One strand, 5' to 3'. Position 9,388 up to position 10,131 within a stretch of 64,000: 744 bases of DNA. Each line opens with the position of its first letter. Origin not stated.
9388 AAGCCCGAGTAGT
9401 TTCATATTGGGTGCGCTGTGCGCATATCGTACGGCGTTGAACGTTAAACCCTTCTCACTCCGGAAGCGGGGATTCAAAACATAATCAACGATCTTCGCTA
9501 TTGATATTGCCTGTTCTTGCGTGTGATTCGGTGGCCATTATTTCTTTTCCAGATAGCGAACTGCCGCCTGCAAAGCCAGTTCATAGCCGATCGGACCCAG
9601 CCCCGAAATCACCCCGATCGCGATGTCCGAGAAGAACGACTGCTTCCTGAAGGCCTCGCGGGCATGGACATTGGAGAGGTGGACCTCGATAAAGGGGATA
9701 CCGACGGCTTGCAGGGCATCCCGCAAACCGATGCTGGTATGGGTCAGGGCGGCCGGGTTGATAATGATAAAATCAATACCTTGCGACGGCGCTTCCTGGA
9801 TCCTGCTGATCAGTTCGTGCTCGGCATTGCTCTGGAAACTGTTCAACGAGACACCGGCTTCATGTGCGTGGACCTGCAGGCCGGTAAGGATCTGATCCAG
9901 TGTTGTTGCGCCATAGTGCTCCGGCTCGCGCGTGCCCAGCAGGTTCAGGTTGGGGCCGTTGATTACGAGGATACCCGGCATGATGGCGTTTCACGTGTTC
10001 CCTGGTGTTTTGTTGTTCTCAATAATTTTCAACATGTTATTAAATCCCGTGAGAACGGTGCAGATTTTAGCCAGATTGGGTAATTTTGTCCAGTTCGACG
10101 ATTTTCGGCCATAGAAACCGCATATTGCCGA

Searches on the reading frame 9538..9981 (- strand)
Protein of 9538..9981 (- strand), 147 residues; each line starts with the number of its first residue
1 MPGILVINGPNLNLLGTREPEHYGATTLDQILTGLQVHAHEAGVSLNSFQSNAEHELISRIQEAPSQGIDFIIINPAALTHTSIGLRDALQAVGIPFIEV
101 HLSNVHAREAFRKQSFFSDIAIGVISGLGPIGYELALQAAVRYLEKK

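Call 59: search_protein_families(library=pfam, proteins=[window:9538-9981:-], max_evalue=0.0001)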
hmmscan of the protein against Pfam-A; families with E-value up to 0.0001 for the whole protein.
window:9538-9981:- (147 aa): 1 family
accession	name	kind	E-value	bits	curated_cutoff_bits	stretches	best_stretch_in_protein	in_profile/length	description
PF01220.24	DHquinase_II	-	2.6e-56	189.6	23.3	1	4-140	2-137/138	Dehydroquinase class II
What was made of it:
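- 9506..9540 (-): Decayed solo arm. Its cap (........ on the minus strand) overlaps the aroQ stop codon, upstream of accB. Call 59: aroQ is DHquinase_II.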
